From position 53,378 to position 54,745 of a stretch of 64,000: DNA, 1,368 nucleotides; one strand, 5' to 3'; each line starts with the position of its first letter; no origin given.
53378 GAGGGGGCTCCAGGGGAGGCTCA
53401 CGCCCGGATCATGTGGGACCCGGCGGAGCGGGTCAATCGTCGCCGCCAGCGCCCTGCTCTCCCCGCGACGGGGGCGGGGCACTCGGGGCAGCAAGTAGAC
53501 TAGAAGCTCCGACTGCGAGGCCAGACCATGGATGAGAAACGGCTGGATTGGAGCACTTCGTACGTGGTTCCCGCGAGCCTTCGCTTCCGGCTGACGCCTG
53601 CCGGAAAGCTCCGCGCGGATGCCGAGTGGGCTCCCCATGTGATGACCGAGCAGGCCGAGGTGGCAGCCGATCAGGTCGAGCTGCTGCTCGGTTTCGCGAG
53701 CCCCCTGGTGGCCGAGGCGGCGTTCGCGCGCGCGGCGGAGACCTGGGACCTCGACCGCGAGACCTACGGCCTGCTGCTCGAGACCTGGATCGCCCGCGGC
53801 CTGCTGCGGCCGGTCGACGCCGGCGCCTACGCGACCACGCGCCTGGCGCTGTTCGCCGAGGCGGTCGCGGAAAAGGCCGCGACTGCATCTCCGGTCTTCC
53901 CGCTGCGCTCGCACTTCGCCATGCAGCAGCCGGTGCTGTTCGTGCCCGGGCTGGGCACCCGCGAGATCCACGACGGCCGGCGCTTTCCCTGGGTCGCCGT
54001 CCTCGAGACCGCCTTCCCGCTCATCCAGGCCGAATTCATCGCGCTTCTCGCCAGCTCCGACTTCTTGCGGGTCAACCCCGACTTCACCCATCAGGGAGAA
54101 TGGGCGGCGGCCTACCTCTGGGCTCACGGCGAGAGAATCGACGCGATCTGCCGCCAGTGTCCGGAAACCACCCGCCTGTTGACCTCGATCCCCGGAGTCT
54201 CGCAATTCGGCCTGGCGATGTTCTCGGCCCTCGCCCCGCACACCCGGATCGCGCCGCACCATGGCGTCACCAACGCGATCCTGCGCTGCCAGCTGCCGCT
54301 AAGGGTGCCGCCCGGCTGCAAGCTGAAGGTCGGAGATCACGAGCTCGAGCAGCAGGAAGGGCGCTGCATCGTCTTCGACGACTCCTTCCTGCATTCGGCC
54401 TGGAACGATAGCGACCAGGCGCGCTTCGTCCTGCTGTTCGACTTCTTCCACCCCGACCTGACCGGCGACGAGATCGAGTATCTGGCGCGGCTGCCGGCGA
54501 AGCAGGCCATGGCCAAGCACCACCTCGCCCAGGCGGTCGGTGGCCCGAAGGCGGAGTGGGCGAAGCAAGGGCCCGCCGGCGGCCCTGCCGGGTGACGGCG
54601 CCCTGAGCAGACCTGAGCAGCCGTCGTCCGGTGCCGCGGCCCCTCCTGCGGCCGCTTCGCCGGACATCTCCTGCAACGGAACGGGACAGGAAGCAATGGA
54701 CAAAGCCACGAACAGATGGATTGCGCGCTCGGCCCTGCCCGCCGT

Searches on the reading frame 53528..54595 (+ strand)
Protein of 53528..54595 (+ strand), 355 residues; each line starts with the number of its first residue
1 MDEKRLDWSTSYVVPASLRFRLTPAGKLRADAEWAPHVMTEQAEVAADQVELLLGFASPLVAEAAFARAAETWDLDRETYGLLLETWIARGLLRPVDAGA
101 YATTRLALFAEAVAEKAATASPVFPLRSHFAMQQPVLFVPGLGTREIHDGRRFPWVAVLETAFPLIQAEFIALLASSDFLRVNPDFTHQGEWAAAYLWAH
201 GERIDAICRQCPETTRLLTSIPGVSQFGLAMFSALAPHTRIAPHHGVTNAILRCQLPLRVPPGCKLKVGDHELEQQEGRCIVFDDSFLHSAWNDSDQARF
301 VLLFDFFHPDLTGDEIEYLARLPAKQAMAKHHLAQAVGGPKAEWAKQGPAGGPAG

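Call 5: search_protein_families(library=pfam, proteins=[window:53528-54595:+], max_evalue=0.01)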
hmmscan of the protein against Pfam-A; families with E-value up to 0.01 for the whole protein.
window:53528-54595:+ (355 aa): 1 family
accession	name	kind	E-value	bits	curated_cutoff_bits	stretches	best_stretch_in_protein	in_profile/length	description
PF05118.21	Asp_Arg_Hydrox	-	5.3e-44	150.3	22.6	1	162-309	3-157/157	Aspartyl/Asparaginyl beta-hydroxylase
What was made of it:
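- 53993..54472 (+): Asp/Asn beta-hydroxylase (AspH-type 2OG/Fe oxygenase) domain, residues 156-315 of the 355-aa protein encoded at 53528-54595. PF05118, 5.3e-44 (call 5).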

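Call 6: search_protein_families(library=ncbifam, proteins=[window:53528-54595:+], max_evalue=10)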
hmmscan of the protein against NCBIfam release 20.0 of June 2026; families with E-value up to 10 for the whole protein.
window:53528-54595:+ (355 aa): 2 families
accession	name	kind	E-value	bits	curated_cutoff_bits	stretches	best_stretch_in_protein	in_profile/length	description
NF052565.1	OrnLipAcylHsRhiz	equivalog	1.2e-27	96.7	450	1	142-309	39-213/259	ornithine lipid ester-linked acyl 2-hydroxylase OlsC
NF033391.2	lipid_A_LpxO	equivalog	5e-16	58.6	500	1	155-309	62-221/297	lipid A hydroxylase LpxO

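Call 57: find_homologous_proteins(query=window:53528-54595:+, max_evalue=0.00001)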
Query window:53528-54595:+ (355 aa): 160 proteins with E <= 0.00001 among 8000 candidates; the best 120 are listed.
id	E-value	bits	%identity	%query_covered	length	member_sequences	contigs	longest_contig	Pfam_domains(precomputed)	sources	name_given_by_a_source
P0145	1.7e-225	766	95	100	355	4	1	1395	PF05118.22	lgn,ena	-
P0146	3.7e-166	571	68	100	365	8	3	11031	PF05118.22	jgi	jgi:hypothetical protein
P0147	5.3e-164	564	70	98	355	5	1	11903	PF05118.22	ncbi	-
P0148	2.6e-160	552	70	94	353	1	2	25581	PF05118.22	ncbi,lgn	-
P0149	6.9e-157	541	68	94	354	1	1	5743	PF05118.22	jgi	jgi:aspartyl/asparaginyl beta-hydroxylase (cupin superfamily)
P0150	7.0e-156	537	68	98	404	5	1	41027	PF05118.22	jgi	-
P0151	1.4e-155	536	67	94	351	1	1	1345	PF05118.22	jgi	jgi:hypothetical protein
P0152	1.2e-154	533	68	94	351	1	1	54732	PF05118.22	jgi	jgi:hypothetical protein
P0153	3.3e-154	532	72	90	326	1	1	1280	PF05118.22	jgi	-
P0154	2.7e-152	525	67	98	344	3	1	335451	PF05118.22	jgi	jgi:hypothetical protein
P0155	7.4e-138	478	61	98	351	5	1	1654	PF05118.22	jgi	jgi:hypothetical protein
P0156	1.3e-136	474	80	71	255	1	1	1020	PF05118.22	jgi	jgi:aspartyl/asparaginyl beta-hydroxylase (cupin superfamily)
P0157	3.7e-135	469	62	97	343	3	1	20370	PF05118.22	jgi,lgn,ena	-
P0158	1.1e-134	468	61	97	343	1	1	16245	PF05118.22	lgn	-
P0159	9.9e-132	458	57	99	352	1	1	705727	PF05118.22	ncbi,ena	-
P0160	2.6e-131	456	59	97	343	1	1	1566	PF05118.22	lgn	-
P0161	2.8e-131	456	60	99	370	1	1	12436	PF05118.22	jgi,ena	jgi:aspartate beta-hydroxylase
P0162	4.4e-126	439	59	99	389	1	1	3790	PF05118.22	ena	-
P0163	6.8e-126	439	75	71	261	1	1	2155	PF05118.22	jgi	jgi:aspartyl/asparaginyl beta-hydroxylase (cupin superfamily)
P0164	3.8e-125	436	57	97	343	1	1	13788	PF05118.22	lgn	-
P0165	6.9e-125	435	60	97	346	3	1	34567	PF05118.22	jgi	jgi:hypothetical protein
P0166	2.3e-124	434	59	97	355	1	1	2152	PF05118.22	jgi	jgi:hypothetical protein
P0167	4.5e-124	433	57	99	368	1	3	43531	PF05118.22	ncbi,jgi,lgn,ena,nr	ncbi:MAG TPA: aspartyl/asparaginyl beta-hydroxylase domain-containing protein [Thermoanaerobaculia b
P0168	1.3e-123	431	60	97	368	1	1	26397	PF05118.22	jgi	jgi:hypothetical protein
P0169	4.6e-123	429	56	98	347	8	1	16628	PF05118.22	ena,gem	-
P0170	1.1e-122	428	59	94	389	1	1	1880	PF05118.22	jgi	jgi:hypothetical protein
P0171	7.6e-121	422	56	99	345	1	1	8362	PF05118.22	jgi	jgi:aspartyl/asparaginyl beta-hydroxylase (cupin superfamily)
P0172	1.4e-120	421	56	99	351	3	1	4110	PF05118.22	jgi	jgi:hypothetical protein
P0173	1.6e-120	421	57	97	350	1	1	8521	PF05118.22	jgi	jgi:aspartyl/asparaginyl beta-hydroxylase (cupin superfamily)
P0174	3.4e-120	420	57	97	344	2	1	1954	PF05118.22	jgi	-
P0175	8.3e-120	419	56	99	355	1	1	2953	PF05118.22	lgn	-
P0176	9.4e-120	418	58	99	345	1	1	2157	PF05118.22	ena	-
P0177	1.2e-119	418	59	94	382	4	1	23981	PF05118.22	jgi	-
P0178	2.4e-119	417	56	97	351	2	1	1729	PF05118.22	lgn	-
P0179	4.0e-119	416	57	97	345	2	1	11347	PF05118.22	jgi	jgi:aspartyl/asparaginyl beta-hydroxylase (cupin superfamily)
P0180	1.7e-118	414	58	100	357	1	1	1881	PF05118.22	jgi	jgi:Aspartyl/Asparaginyl beta-hydroxylase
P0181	2.2e-118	414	57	97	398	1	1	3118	PF05118.22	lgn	-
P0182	3.0e-118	414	55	97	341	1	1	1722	PF05118.22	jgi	jgi:aspartate beta-hydroxylase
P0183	3.1e-118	413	57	100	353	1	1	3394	PF05118.22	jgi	jgi:aspartyl/asparaginyl beta-hydroxylase (cupin superfamily)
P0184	2.2e-117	411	57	97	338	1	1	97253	PF05118.22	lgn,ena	-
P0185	2.4e-117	411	55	97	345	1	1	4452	PF05118.22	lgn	-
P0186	2.4e-117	411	56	97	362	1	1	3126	PF05118.22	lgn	-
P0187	3.9e-117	410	56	97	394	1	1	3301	PF05118.22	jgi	jgi:Aspartyl/Asparaginyl beta-hydroxylase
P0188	6.4e-117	409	60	86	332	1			PF05118.22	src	-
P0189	6.5e-117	409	55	98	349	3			PF05118.22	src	-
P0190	6.7e-117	409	56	97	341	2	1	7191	PF05118.22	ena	-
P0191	8.3e-117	409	53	97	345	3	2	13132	PF05118.22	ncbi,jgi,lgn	ncbi:MAG TPA: aspartyl/asparaginyl beta-hydroxylase domain-containing protein [Thermoanaerobaculia b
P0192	1.9e-116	408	55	97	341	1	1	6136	PF05118.22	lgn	-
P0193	2.1e-116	407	56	96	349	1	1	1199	PF05118.22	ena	-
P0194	6.6e-116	406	57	97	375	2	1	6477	PF05118.22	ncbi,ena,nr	ncbi:MAG TPA: aspartyl/asparaginyl beta-hydroxylase domain-containing protein [Thermoanaerobaculia b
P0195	9.4e-116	405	58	97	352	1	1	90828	PF05118.22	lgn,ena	-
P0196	1.2e-115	405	54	97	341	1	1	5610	PF05118.22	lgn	-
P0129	2.7e-115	404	56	98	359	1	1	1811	PF05118.22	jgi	jgi:hypothetical protein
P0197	2.9e-115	404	55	97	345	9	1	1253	PF05118.22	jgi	jgi:aspartyl/asparaginyl beta-hydroxylase (cupin superfamily)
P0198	8.4e-115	402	55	97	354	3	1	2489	PF05118.22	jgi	jgi:hypothetical protein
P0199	3.0e-114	400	55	97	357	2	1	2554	PF05118.22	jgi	jgi:aspartyl/asparaginyl beta-hydroxylase (cupin superfamily)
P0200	5.0e-114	400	54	100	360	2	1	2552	PF05118.22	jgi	jgi:aspartyl/asparaginyl beta-hydroxylase (cupin superfamily)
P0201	7.3e-114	399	55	97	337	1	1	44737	PF05118.22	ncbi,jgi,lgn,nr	ncbi:MAG TPA: aspartyl/asparaginyl beta-hydroxylase domain-containing protein [Thermoanaerobaculia b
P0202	9.9e-114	399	55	97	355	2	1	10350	PF05118.22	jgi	jgi:hypothetical protein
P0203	1.0e-113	399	53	97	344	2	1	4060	PF05118.22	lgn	-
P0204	1.3e-113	398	55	100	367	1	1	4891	PF05118.22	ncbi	-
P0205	3.4e-113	397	56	99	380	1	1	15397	PF05118.22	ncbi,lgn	-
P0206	9.9e-113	395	54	96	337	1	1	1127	PF05118.22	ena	-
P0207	1.0e-112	395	54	97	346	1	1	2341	PF05118.22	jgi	jgi:hypothetical protein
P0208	8.8e-112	392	56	93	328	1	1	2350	PF05118.22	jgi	-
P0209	2.3e-111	391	53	97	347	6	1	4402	PF05118.22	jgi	jgi:aspartyl/asparaginyl beta-hydroxylase (cupin superfamily)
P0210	3.4e-111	390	54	96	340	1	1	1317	PF05118.22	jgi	-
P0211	7.0e-111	389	52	97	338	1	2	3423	PF05118.22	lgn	-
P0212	7.7e-110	386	55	97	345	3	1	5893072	PF05118.22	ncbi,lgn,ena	-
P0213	3.8e-109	384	66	74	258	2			PF05118.22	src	-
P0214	5.6e-108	380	54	93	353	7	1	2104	PF05118.22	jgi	jgi:hypothetical protein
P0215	3.0e-105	371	51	95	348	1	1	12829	PF05118.22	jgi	jgi:hypothetical protein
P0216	3.7e-105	370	54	94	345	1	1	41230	PF05118.22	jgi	jgi:Aspartyl/Asparaginyl beta-hydroxylase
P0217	1.8e-104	368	55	100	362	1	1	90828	PF05118.22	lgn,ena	-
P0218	1.7e-102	362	52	97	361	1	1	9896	PF05118.22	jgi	jgi:Aspartyl/Asparaginyl beta-hydroxylase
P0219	2.3e-101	358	49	95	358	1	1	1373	PF05118.22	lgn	-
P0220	5.6e-99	350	52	93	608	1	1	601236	PF13640.13,PF05118.22,PF13759.13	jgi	jgi:uncharacterized protein (TIGR02466 family)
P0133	3.4e-97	344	52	93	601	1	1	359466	PF05118.22,PF13759.13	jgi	jgi:uncharacterized protein (TIGR02466 family)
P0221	4.4e-97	344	50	97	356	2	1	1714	PF05118.22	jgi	-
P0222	1.1e-95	339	49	95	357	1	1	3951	PF05118.22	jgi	jgi:hypothetical protein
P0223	2.6e-95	338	50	93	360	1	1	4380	PF05118.22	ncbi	-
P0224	4.5e-95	337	58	74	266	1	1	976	PF05118.22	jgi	jgi:aspartate beta-hydroxylase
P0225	2.5e-94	335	64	66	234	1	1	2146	PF05118.22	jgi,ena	jgi:aspartate beta-hydroxylase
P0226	3.0e-94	335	49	95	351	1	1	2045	PF05118.22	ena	-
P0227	5.7e-94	334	47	95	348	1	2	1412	PF05118.22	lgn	-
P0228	5.0e-93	331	47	96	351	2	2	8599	PF05118.22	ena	-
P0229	1.6e-92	329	47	94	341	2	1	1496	PF05118.22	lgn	-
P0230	1.3e-91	326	46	96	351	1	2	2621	PF05118.22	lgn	-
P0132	2.0e-89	319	48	94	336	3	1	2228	PF05118.22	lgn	-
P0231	2.8e-87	312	48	88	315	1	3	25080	PF05118.22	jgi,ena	jgi:aspartate beta-hydroxylase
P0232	2.2e-85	305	49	91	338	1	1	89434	PF05118.22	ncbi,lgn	-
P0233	6.1e-83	297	48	88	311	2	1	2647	PF05118.22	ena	-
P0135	2.9e-82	295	45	95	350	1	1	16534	PF05118.22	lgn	-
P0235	4.8e-75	271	57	65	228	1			PF05118.22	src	-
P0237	1.0e-67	247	43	83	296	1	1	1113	PF05118.22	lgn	-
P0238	2.7e-67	246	66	44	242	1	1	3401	PF05118.22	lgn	-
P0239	7.4e-65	238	52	61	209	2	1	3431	PF05118.22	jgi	jgi:aspartyl/asparaginyl beta-hydroxylase (cupin superfamily)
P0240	1.5e-63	234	58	52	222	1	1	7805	PF05118.22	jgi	jgi:aspartyl/asparaginyl beta-hydroxylase (cupin superfamily)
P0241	6.7e-62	228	54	56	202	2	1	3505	PF05118.22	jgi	jgi:aspartyl/asparaginyl beta-hydroxylase (cupin superfamily)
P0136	7.2e-60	221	66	33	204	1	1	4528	PF05118.22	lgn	-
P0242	3.9e-39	153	41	54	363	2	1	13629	PF05118.22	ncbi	-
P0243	4.8e-36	143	41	54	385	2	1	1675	PF05118.22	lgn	-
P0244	6.3e-36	143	44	51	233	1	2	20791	PF05118.22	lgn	-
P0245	1.7e-35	141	42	53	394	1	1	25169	PF05118.22,PF13432.13,PF13428.13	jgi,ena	-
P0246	2.8e-35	141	34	73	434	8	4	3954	PF14559.13,PF05118.22,PF13432.13,PF13428.13,PF07719.24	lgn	-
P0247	1.6e-34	138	39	66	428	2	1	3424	PF14559.13,PF00515.35,PF05118.22,PF13432.13,PF13428.13,PF13181.13,PF07719.24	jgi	jgi:aspartate beta-hydroxylase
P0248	1.9e-34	138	39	55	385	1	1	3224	PF05118.22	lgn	-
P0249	9.2e-34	136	39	54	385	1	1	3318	PF05118.22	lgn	-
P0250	1.2e-33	135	40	53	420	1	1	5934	PF14559.13,PF13431.13,PF05118.22,PF13432.13,PF13428.13,PF07719.24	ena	-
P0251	1.6e-33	135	41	53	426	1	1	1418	PF14559.13,PF13431.13,PF00515.35,PF13424.13,PF05118.22,PF13432.13,PF13428.13,PF13181.13,PF07719.24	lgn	-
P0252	2.3e-33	134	41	49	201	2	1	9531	PF05118.22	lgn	-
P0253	2.8e-33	134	41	52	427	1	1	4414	PF14559.13,PF13431.13,PF05118.22,PF13432.13,PF13428.13,PF07719.24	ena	-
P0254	3.0e-33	134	40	55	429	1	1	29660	PF14559.13,PF13431.13,PF00515.35,PF13424.13,PF05118.22,PF13432.13,PF13428.13,PF13181.13,PF07719.24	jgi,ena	jgi:aspartyl/asparaginyl beta-hydroxylase (cupin superfamily)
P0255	4.3e-33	133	42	52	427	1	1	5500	PF14559.13,PF13431.13,PF00515.35,PF05118.22,PF13432.13,PF13428.13,PF13181.13,PF07719.24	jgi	jgi:aspartate beta-hydroxylase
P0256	8.1e-33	132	42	52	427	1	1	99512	PF14559.13,PF13431.13,PF00515.35,PF05118.22,PF13432.13,PF13428.13,PF13181.13,PF07719.24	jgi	jgi:aspartate beta-hydroxylase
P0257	8.3e-33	132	39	54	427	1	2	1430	PF14559.13,PF13431.13,PF00515.35,PF13424.13,PF05118.22,PF13432.13,PF13428.13,PF13181.13,PF07719.24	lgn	-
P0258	1.2e-32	132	40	55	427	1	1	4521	PF14559.13,PF13431.13,PF13424.13,PF05118.22,PF13432.13,PF13428.13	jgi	jgi:aspartate beta-hydroxylase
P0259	6.8e-32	129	41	52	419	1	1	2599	PF14559.13,PF05118.22,PF13432.13,PF13428.13,PF07719.24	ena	-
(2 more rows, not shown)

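Call 58: find_encoding_contigs(protein=P0154, flank=8000, max_places=1)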
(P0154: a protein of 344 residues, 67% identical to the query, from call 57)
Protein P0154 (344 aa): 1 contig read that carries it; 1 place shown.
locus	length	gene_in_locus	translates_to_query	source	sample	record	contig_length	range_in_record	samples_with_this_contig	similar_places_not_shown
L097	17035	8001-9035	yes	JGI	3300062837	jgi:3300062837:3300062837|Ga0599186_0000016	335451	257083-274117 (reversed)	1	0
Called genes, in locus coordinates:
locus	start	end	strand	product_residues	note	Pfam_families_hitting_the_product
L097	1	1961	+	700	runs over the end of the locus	PF00694:Aconitase_C, PF00330:Aconitase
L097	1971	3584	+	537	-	-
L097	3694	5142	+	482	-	PF01979:Amidohydro_1, PF07969:Amidohydro_3 (weak)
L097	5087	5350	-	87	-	-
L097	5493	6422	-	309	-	PF00877:NLPC_P60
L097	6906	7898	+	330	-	PF08240:ADH_N, PF00107:ADH_zinc_N (weak)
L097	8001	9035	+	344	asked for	PF05118:Asp_Arg_Hydrox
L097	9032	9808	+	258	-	PF00685:Sulfotransfer_1, PF13469:Sulfotransfer_3 (faint)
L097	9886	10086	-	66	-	-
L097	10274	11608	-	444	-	PF05147:LANC_like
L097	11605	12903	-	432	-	PF05147:LANC_like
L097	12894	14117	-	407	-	-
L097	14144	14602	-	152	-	PF12276:DUF3617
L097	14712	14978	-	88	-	-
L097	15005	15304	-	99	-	-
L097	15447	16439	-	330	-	-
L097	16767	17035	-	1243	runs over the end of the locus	PF13676:TIR_2, PF20703:nSTAND1, PF23381:Beta-prop_IFT122_1st, PF24814:WD40_Prp19, PF25174:Beta-prop_THOC3, PF24807:WD40_CDC20-Fz, PF23414:Beta-prop_EML_2, PF25173:Beta-prop_WDR3_1st, +17 more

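Call 59: find_encoding_contigs(protein=P0159, flank=8000, max_places=1)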
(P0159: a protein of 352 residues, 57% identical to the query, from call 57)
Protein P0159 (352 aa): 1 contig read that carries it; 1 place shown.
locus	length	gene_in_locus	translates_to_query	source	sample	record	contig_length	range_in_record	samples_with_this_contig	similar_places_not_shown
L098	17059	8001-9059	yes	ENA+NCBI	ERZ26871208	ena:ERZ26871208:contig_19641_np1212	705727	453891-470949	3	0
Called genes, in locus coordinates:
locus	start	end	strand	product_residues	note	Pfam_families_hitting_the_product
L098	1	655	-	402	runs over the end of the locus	PF20240:DUF6597, PF12833:HTH_18, PF00165:HTH_AraC (weak)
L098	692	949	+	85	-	PF11528:DUF3224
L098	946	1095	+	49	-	PF11528:DUF3224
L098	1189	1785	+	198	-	-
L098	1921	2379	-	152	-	PF01934:HepT-like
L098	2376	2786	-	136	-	PF18765:Polbeta, PF01909:NTP_transf_2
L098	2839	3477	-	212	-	PF12766:Pyridox_oxase_2, PF01243:PNPOx_N, PF10590:PNP_phzG_C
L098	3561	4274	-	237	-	-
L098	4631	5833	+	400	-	-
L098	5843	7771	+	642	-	PF00817:IMS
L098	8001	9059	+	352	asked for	PF05118:Asp_Arg_Hydrox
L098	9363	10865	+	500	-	PF04055:Radical_SAM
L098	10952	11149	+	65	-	-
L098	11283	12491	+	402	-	PF06722:EryCIII-like_C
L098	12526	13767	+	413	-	-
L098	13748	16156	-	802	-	PF12704:MacB_PCD, PF02687:FtsX, PF12704:MacB_PCD, PF02687:FtsX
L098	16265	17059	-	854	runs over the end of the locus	PF26549:Tricorn_N (faint), PF02129:Peptidase_S15 (weak), PF00326:Peptidase_S9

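Call 60: find_encoding_contigs(protein=P0195, flank=10000, max_places=1)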
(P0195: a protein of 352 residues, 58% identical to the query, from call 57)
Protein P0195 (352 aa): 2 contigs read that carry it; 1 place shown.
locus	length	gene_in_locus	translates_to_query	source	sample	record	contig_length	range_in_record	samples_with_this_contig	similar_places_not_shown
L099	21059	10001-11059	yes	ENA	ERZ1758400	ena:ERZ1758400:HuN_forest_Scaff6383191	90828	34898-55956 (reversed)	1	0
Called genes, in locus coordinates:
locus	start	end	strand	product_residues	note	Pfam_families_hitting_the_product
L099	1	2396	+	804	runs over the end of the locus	PF12704:MacB_PCD, PF02687:FtsX, PF12704:MacB_PCD, PF02687:FtsX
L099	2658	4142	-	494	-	PF04055:Radical_SAM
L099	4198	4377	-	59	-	-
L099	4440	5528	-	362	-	PF05118:Asp_Arg_Hydrox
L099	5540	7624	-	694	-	-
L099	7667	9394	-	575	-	PF02543:Carbam_trans_N, PF16861:Carbam_trans_C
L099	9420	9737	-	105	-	PF05402:PqqD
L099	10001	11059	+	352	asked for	PF05118:Asp_Arg_Hydrox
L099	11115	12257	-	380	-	PF04055:Radical_SAM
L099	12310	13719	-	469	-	-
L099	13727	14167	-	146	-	-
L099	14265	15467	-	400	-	PF11138:DUF2911, PF14559:TPR_19 (weak)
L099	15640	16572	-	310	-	-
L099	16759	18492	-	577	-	-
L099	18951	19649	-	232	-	-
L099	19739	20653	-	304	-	-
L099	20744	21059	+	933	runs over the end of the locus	PF16927:HisKA_7TM, PF00989:PAS, PF08448:PAS_4, PF13188:PAS_8 (weak), PF13426:PAS_9, PF00989:PAS, PF00990:GGDEF, PF00563:EAL, +1 more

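Call 73: find_encoding_contigs(protein=P0152, flank=10000, max_places=2)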
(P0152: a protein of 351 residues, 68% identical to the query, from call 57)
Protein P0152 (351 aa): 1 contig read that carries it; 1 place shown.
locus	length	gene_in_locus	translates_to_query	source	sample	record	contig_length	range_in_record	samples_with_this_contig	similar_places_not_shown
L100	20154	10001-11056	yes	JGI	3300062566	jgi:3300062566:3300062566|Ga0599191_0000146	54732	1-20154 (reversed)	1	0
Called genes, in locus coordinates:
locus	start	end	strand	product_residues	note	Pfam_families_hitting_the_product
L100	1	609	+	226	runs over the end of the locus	-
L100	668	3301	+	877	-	PF00890:FAD_binding_2 (faint), PF00732:GMC_oxred_N, PF05199:GMC_oxred_C, PF03992:ABM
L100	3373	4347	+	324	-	-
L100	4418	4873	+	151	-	PF10604:Polyketide_cyc2 (weak), PF08327:AHSA1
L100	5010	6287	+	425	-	PF01734:Patatin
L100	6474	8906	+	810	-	PF01839:FG-GAP (faint), PF13517:FG-GAP_3, PF07593:UnbV_ASPIC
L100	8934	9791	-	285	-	PF04072:LCM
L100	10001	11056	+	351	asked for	PF05118:Asp_Arg_Hydrox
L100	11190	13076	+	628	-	PF01839:FG-GAP (faint), PF13517:FG-GAP_3, PF07593:UnbV_ASPIC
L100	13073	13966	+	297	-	PF07719:TPR_2 (faint), PF13424:TPR_12 (faint), PF13428:TPR_14 (faint), PF13432:TPR_16 (weak), PF14559:TPR_19 (weak)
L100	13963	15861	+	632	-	PF01839:FG-GAP (faint), PF13517:FG-GAP_3, PF07593:UnbV_ASPIC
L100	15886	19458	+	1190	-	PF13414:TPR_11 (faint), PF00515:TPR_1 (faint), PF07719:TPR_2 (faint), PF13181:TPR_8 (faint), PF13371:TPR_9 (faint), PF13431:TPR_17 (faint), PF13432:TPR_16 (weak), PF13517:FG-GAP_3, +1 more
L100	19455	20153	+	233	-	?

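Call 95: search_solved_structures(query=window:53528-54595:+, max_evalue=0.001, show_alignments=1)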
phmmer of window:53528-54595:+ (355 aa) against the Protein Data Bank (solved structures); distinct sequences matched with E-value up to 0.001: 11.
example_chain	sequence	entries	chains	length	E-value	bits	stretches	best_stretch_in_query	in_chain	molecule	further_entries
5apa_A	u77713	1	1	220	1.2e-25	94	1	156-315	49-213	ASPARTYL/ASPARAGINYL BETA-HYDROXYLASE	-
9fvx_A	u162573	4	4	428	4.5e-25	92.1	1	156-315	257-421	Aspartyl/asparaginyl beta-hydroxylase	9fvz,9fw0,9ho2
5jqy_A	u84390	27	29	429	4.5e-25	92.1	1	156-315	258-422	Aspartyl/asparaginyl beta-hydroxylase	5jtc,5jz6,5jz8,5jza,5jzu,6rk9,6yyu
7yb9_A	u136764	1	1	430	4.5e-25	92.1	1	156-315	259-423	Aspartyl/asparaginyl beta-hydroxylase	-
8re9_A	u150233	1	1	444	4.9e-25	92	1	156-315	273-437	Aspartyl/asparaginyl beta-hydroxylase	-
9fvu_A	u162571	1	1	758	1.3e-24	90.6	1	156-315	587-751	Aspartyl/asparaginyl beta-hydroxylase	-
8re5_A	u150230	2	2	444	1.7e-24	90.2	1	156-315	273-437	Aspartyl/asparaginyl beta-hydroxylase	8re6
8re8_A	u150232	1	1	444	1.7e-24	90.2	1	156-315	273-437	Aspartyl/asparaginyl beta-hydroxylase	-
8re7_A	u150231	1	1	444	6.1e-24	88.4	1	156-315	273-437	Aspartyl/asparaginyl beta-hydroxylase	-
7e6j_A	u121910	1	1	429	1.1e-23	87.5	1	156-315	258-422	Aspartyl/asparaginyl beta-hydroxylase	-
6q9f_A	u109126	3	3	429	1.1e-23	87.5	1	156-315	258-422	Aspartyl/asparaginyl beta-hydroxylase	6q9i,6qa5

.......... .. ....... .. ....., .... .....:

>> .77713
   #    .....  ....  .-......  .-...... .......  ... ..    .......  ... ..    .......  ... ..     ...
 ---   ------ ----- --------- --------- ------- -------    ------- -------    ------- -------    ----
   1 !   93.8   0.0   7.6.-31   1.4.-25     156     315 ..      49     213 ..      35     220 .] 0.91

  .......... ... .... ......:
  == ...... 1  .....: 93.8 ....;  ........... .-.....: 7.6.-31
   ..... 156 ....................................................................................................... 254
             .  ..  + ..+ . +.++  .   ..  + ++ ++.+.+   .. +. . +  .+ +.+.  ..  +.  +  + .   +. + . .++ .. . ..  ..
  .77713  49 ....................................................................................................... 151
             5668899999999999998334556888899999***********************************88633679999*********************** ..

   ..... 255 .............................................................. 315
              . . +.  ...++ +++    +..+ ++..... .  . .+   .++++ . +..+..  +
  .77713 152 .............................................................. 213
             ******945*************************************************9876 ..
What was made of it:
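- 53993..54472 (+): Human AspH 5APA, E 1.2e-25, with PHHG / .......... / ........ aligned to the Fe and 2OG motifs (call 95).
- On AspH-type 2OG/Fe(II) Asp/Asn beta-hydroxylases (PF05118): Alignment to human AspH keeps the H of PHxG, the H of FDDSFxH and the downstream Arg (call 95).
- Closest known: Human AspH acting on EGF-domain macrocycles. Same: The AspH catalytic motifs are conserved (call 95).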
